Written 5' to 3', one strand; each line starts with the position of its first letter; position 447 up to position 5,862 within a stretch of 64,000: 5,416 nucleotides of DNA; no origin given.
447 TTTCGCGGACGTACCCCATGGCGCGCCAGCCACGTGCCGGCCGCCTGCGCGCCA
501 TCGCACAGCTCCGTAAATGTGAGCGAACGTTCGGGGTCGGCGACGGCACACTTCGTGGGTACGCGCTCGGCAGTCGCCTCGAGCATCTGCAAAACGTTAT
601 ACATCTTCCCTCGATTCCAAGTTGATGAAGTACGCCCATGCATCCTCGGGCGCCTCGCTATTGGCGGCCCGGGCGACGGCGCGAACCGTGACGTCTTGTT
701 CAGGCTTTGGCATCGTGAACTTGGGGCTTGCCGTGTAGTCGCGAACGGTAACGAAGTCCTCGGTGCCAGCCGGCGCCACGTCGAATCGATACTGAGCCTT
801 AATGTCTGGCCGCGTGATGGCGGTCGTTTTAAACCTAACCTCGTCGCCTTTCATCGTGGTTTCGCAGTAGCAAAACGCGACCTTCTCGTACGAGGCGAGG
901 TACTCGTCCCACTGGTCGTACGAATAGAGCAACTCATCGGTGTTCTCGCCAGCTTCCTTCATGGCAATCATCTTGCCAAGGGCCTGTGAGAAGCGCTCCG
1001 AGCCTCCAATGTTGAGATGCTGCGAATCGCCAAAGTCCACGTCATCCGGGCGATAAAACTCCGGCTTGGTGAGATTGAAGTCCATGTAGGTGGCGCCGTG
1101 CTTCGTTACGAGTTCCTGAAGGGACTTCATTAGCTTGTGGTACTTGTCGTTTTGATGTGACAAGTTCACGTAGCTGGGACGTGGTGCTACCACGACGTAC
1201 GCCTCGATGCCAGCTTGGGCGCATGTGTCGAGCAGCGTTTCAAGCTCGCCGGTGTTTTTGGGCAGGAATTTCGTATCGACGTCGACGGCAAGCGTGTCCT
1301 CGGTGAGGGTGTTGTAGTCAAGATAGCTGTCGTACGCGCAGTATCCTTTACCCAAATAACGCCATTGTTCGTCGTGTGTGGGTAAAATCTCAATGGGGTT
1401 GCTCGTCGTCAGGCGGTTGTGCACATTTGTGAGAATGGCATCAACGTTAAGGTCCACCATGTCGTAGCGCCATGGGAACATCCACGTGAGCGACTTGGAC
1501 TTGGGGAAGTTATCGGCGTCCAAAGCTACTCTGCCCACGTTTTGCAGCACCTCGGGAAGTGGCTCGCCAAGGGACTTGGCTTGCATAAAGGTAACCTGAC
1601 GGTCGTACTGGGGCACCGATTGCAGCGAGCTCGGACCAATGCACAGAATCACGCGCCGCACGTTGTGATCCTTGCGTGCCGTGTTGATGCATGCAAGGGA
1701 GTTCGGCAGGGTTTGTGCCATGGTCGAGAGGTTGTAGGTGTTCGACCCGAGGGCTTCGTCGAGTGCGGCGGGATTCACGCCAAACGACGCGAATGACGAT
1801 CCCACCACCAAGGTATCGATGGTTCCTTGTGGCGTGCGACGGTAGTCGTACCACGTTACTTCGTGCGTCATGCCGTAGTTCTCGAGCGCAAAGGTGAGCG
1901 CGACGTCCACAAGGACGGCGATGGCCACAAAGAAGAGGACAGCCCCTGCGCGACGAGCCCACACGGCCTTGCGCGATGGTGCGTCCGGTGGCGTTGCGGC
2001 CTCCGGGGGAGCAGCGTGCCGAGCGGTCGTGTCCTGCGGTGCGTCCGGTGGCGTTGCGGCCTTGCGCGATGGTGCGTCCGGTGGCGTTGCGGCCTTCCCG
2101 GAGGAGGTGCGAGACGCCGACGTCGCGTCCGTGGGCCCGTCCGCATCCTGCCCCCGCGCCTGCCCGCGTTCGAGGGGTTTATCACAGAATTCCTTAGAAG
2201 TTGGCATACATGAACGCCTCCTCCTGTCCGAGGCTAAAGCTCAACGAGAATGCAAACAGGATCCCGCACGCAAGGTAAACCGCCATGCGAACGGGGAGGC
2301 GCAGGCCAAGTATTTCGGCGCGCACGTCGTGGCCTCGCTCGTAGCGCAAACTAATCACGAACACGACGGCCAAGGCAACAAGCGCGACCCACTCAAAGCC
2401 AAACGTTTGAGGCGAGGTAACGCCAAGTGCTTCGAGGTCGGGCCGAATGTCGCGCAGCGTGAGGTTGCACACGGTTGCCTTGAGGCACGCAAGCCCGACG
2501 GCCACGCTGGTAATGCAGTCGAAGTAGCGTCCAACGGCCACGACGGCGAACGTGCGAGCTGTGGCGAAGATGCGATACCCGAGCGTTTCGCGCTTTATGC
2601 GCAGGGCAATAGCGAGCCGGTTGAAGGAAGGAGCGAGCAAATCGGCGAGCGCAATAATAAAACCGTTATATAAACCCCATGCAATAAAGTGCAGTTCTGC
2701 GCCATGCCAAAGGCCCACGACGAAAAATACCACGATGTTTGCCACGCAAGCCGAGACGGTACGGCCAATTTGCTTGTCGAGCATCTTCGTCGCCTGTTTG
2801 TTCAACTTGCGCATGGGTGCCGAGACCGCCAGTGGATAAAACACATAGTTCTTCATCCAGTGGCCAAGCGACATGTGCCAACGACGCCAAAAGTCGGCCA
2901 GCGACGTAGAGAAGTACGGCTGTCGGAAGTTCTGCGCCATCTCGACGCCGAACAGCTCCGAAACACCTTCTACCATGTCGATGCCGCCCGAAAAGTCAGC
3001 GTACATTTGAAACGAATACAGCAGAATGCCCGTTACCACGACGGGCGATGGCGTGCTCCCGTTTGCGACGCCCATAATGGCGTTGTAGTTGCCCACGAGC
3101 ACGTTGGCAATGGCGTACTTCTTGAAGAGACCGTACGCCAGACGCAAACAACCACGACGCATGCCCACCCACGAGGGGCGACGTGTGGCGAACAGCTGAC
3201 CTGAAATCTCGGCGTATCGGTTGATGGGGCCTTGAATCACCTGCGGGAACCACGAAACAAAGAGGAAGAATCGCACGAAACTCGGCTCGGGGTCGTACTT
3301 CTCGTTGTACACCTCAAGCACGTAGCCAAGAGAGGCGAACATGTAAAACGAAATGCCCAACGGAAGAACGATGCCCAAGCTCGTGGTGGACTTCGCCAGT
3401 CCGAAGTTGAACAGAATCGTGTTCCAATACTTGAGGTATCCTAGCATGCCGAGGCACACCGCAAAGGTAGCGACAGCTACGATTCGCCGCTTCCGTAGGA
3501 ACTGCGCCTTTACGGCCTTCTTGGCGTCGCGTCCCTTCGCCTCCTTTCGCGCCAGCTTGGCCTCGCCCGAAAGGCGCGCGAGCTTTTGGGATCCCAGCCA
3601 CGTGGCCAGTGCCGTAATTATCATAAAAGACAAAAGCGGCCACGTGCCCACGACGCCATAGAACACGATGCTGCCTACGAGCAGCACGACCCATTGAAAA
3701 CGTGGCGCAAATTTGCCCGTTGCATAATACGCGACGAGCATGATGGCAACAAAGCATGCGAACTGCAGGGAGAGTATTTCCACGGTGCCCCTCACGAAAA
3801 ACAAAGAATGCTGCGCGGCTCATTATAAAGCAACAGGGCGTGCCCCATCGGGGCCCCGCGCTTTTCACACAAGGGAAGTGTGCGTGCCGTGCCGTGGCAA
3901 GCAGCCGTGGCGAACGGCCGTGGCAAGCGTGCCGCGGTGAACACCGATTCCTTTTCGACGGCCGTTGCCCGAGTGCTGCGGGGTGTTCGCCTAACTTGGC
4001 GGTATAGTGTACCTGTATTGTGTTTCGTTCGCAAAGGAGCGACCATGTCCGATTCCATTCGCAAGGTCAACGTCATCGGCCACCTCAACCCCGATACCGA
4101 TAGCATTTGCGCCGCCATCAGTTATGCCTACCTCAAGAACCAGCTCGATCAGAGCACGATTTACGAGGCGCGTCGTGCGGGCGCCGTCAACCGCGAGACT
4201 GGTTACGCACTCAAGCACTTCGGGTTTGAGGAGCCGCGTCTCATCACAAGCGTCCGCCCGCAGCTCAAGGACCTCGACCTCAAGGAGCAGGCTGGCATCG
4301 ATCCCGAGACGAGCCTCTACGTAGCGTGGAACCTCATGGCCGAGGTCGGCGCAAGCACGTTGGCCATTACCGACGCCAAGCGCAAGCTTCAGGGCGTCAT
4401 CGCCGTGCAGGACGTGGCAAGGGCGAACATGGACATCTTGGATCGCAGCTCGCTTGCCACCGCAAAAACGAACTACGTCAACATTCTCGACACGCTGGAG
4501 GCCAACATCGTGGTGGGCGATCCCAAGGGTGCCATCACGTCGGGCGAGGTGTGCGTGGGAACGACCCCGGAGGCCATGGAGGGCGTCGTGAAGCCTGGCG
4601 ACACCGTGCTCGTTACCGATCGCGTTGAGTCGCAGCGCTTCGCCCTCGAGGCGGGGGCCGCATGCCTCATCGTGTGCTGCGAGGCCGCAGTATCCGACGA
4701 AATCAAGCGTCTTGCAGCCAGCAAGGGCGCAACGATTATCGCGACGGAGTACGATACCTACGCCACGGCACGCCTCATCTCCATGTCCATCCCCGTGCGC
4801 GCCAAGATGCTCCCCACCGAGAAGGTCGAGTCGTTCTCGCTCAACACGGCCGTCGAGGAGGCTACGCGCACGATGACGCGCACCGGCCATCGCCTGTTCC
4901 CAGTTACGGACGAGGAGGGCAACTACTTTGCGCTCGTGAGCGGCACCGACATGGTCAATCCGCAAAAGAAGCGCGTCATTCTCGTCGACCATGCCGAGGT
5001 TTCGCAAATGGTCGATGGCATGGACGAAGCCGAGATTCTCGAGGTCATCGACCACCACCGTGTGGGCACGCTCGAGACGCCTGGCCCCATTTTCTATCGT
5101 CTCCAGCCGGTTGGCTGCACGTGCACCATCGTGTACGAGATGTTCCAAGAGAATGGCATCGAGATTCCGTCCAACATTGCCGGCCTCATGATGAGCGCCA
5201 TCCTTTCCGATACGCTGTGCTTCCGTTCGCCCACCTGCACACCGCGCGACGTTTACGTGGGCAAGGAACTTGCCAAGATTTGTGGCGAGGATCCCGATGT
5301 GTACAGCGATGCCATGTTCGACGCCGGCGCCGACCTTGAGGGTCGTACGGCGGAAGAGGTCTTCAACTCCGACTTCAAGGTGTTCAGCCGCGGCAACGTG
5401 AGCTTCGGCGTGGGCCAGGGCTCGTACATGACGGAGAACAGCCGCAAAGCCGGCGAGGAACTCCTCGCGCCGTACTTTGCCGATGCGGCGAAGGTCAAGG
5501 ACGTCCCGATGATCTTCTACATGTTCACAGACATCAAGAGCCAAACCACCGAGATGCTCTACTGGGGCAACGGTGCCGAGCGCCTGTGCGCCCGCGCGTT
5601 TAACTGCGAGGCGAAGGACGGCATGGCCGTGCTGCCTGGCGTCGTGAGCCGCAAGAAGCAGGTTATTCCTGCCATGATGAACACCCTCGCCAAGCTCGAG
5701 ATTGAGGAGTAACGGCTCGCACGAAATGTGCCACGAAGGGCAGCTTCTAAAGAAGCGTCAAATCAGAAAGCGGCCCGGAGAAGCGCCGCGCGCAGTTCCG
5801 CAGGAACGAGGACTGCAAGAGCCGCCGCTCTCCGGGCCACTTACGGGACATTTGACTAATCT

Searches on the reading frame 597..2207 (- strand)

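Call 35: search_protein_families(library=pfam, proteins=[window:597-2207:-], max_evalue=0.001)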
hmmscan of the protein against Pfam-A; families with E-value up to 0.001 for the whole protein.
window:597-2207:- (536 aa): 1 family
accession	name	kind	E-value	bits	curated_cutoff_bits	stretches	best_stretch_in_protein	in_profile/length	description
PF04914.18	DltD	-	0.00081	19.3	22.7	0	320-385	256-323/348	DltD protein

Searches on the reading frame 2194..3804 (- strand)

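Call 35: search_protein_families(library=pfam, proteins=[window:2194-3804:-], max_evalue=0.001)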
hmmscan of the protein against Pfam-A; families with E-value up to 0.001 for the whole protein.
window:2194-3804:- (536 aa): 2 families
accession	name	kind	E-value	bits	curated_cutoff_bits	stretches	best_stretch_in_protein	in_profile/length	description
PF03062.24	MBOAT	-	2.5e-14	53.7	27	2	174-327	79-251/337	MBOAT, membrane-bound O-acyltransferase family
PF13813.11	MBOAT_2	-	0.00097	19.8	25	1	291-369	3-66/85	Membrane bound O-acyl transferase family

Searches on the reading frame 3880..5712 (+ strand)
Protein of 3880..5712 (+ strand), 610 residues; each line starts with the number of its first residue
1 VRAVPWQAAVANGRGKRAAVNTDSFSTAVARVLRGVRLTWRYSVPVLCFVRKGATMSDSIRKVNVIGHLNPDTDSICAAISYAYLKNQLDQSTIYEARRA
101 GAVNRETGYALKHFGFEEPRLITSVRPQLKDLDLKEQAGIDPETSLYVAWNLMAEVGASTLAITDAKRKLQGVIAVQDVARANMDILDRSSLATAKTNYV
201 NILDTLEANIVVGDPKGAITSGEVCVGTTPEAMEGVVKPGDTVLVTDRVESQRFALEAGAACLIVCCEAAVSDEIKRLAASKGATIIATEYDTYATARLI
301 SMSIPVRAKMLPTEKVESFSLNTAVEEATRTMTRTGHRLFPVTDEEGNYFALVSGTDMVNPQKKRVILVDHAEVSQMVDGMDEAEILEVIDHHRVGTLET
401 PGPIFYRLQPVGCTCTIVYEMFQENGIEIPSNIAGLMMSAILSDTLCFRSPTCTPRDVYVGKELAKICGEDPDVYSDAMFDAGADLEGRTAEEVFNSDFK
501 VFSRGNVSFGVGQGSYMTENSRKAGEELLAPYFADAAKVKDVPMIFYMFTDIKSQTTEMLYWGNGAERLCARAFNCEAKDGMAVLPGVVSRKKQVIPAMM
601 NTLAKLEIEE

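Call 35: search_protein_families(library=pfam, proteins=[window:3880-5712:+], max_evalue=0.001)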
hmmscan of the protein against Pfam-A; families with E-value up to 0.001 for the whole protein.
window:3880-5712:+ (610 aa): 4 families
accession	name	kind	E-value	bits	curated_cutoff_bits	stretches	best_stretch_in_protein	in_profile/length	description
PF02833.19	DHHA2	-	2.8e-26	92.8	27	1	478-601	2-125/126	DHHA2 domain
PF01368.27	DHH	-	4e-23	82.5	28.1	1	62-441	1-125/125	DHH family, N-terminal domain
PF07085.17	DRTGG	-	6.2e-18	65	25.2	1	201-301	1-103/105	DRTGG domain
PF00571.33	CBS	-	7.9e-10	39.4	24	1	311-358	4-51/57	CBS domain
